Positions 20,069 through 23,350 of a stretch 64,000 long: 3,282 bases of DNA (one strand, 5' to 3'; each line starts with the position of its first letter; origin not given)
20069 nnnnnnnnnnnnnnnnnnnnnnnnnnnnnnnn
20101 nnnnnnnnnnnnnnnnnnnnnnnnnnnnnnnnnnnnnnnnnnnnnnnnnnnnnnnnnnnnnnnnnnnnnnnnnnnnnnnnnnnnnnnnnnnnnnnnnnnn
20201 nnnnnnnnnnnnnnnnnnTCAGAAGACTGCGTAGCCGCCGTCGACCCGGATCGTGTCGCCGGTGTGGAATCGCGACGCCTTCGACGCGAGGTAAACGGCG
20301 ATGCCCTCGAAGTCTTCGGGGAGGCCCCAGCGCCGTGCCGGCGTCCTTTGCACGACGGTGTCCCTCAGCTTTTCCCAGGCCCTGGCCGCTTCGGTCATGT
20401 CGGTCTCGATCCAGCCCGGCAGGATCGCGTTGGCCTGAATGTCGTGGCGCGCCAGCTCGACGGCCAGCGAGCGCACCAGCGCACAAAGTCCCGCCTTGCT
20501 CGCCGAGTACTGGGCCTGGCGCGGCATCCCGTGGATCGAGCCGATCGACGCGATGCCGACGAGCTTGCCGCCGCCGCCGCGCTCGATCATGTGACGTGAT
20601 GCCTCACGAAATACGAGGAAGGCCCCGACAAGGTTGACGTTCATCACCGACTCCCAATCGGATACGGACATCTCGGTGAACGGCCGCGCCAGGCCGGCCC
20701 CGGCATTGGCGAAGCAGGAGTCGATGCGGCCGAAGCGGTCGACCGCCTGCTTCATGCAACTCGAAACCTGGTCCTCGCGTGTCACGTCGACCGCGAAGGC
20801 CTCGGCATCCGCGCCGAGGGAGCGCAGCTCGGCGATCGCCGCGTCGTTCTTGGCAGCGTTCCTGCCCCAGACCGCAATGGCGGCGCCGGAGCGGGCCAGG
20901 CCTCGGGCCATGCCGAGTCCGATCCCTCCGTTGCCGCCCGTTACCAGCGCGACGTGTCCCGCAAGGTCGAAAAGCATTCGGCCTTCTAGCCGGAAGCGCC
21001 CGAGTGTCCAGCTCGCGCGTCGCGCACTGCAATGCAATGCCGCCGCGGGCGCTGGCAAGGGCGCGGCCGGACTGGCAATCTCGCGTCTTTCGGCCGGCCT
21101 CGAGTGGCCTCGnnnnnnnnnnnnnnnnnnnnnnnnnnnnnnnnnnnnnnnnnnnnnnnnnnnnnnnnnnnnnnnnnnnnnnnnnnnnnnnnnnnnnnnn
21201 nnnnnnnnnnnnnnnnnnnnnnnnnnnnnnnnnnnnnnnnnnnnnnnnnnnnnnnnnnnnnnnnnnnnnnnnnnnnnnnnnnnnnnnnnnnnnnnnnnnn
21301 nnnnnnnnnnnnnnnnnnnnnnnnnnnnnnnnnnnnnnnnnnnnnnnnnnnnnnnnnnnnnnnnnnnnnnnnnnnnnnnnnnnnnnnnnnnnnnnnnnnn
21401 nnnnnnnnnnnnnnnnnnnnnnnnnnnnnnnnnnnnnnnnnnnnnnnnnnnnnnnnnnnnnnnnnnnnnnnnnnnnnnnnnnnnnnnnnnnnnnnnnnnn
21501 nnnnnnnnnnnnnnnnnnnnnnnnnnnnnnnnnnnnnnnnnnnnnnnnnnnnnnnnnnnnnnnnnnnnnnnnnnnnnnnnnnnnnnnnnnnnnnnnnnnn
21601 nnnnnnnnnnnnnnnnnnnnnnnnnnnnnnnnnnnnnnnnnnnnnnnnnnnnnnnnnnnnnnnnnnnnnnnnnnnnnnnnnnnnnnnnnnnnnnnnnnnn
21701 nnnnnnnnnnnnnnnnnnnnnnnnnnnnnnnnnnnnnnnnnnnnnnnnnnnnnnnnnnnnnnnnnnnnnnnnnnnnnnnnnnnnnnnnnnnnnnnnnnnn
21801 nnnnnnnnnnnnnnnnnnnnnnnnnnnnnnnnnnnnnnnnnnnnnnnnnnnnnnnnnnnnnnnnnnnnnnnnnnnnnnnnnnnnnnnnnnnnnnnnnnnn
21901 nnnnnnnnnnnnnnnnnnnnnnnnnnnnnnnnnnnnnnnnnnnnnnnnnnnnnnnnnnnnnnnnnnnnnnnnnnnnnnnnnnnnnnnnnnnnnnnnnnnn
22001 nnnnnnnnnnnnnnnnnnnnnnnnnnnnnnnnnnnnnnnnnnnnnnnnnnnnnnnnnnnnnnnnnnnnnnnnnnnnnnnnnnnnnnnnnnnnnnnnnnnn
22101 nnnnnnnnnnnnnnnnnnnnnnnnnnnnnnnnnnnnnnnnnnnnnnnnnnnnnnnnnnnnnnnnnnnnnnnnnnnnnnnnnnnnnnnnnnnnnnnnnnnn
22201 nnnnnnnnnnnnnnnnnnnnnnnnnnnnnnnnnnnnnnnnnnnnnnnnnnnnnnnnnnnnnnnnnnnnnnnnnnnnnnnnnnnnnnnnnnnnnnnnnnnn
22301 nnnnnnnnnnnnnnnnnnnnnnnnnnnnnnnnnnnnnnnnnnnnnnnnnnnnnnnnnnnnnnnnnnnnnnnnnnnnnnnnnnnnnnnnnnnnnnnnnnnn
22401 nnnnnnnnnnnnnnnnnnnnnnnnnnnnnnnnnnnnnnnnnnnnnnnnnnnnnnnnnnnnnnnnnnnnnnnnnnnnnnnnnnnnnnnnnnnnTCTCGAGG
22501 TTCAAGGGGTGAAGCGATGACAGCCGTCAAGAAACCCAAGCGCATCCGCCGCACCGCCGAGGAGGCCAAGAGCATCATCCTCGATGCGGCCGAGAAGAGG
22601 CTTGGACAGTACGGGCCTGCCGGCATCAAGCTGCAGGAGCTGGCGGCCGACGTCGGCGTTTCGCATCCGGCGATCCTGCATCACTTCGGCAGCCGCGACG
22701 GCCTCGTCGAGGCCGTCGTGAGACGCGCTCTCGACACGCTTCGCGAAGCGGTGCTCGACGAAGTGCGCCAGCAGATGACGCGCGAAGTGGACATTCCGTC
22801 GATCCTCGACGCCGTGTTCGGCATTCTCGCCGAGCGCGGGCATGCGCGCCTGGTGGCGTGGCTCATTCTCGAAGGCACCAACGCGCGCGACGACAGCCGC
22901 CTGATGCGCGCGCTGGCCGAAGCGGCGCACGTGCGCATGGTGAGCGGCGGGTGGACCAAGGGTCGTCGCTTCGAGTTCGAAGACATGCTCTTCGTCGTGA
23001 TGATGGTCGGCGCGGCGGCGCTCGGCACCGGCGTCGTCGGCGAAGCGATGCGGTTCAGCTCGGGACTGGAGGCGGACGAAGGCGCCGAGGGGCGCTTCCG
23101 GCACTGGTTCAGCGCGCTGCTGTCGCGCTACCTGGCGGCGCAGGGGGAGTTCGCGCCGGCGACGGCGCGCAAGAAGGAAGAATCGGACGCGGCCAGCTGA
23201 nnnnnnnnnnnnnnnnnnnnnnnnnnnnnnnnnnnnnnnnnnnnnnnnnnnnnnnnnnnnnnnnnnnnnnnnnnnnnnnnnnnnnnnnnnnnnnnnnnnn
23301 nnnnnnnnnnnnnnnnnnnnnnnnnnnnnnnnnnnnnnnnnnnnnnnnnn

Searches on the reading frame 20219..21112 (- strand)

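Call 19: search_protein_families(library=pfam, proteins=[window:20219-21112:-], max_evalue=0.001)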
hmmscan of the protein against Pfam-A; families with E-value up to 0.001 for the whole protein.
window:20219-21112:- (297 aa): 5 families
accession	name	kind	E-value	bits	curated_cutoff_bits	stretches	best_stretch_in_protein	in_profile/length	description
PF13561.12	adh_short_C2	-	1.9e-62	211.4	27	1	62-294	6-235/236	Enoyl-(Acyl carrier protein) reductase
PF00106.31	adh_short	-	3.6e-55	186.9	26.6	1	54-247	2-194/195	short chain dehydrogenase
PF08659.16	KR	-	5.7e-23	82.2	22.6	1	55-215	3-162/180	KR domain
PF23441.1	SDR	-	2e-10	41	27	1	50-293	5-254/258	SDR-like rossmann domain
PF03435.24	Sacchrp_dh_NADP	-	0.00048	20.9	25.1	1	57-123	3-69/129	Saccharopine dehydrogenase NADP binding domain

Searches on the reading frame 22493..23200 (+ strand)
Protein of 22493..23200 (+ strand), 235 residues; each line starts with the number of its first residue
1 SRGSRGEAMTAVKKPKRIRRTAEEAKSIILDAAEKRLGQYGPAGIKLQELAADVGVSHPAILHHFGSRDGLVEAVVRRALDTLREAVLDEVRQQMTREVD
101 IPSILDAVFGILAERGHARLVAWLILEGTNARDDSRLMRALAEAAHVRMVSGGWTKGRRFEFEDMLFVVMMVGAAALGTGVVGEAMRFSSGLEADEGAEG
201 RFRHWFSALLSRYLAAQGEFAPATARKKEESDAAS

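Call 19: search_protein_families(library=pfam, proteins=[window:22493-23200:+], max_evalue=0.001)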
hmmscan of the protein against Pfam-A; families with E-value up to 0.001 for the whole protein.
window:22493-23200:+ (235 aa): 1 family
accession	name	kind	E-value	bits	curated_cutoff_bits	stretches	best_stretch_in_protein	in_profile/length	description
PF00440.29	TetR_N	-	1.9e-11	44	24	1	29-75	1-47/47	Bacterial regulatory proteins, tetR family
